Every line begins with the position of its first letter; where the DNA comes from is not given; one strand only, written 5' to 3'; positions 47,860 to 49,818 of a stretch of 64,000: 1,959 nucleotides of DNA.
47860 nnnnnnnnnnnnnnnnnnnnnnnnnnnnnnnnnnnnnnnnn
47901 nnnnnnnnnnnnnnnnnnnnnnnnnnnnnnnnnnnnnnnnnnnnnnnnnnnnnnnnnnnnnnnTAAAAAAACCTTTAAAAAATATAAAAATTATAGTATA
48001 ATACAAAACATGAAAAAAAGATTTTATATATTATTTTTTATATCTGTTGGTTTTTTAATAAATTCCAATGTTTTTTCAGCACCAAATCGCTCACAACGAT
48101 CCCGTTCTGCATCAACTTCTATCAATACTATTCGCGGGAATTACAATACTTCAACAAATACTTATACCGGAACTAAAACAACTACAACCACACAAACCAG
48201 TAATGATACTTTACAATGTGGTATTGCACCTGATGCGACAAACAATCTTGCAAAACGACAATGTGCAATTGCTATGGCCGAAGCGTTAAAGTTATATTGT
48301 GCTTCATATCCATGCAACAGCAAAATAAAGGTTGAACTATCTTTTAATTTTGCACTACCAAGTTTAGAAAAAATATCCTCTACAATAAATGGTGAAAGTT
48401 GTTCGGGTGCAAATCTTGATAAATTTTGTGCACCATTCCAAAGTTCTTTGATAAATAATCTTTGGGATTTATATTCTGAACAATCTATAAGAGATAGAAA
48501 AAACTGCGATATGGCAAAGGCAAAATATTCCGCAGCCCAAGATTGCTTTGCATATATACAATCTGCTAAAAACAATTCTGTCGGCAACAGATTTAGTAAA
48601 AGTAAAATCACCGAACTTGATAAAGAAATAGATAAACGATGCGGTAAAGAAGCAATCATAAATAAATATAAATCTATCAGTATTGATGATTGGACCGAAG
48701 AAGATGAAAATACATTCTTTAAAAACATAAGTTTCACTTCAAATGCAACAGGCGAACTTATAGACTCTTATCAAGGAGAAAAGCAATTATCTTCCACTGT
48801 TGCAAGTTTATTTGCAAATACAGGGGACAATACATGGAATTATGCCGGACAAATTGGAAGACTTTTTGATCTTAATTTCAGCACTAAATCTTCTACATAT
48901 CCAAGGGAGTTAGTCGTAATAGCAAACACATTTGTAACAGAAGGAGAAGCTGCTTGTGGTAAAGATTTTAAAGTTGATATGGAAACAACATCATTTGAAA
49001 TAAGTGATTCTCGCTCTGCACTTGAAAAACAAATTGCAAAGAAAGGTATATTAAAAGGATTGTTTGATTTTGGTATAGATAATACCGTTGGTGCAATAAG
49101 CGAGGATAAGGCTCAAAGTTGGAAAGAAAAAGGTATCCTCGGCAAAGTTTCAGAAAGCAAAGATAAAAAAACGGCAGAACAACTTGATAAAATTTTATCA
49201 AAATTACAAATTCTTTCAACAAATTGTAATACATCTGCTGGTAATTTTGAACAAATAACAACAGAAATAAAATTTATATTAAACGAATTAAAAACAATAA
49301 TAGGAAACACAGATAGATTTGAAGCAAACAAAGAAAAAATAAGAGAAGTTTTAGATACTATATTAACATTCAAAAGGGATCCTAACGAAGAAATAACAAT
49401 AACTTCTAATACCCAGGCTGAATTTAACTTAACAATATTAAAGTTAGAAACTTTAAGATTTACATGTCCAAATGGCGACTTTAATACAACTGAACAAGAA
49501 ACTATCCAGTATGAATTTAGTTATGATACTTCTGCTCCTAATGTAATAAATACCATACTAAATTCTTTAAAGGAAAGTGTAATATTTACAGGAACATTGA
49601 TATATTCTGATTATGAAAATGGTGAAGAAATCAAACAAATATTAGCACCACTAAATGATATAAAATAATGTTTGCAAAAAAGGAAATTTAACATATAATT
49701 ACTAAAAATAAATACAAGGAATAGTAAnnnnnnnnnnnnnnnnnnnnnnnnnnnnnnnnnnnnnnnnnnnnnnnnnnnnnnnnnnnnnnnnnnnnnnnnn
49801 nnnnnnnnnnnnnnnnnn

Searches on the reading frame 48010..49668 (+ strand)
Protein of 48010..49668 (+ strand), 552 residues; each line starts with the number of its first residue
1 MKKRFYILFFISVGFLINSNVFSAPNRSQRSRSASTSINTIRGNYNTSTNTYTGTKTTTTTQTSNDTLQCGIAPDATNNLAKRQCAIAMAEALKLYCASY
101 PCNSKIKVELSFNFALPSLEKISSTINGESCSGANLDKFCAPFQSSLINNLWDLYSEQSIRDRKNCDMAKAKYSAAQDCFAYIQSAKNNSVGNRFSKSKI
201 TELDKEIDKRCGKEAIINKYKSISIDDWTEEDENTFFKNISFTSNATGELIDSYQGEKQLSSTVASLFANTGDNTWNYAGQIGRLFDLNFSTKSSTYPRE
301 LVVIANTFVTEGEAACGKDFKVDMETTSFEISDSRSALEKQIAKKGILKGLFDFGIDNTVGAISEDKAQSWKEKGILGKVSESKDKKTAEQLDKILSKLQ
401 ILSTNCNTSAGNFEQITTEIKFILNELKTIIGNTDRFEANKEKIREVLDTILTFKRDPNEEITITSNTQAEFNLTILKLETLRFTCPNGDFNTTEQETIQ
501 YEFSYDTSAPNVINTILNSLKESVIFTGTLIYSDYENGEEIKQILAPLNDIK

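Call 12: search_protein_families(library=pfam, proteins=[window:48010-49668:+], max_evalue=0.00001)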
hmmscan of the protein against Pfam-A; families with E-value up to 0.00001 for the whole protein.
window:48010-49668:+ (552 aa): 0 families

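Call 46: search_protein_families(library=pfam, proteins=[window:48010-49668:+], max_evalue=0.5)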
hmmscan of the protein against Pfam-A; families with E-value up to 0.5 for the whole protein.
window:48010-49668:+ (552 aa): 1 family
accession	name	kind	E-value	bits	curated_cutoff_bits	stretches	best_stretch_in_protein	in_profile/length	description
PF13334.11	DUF4094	-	0.15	13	24.5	0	147-208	19-78/90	Domain of unknown function (DUF4094)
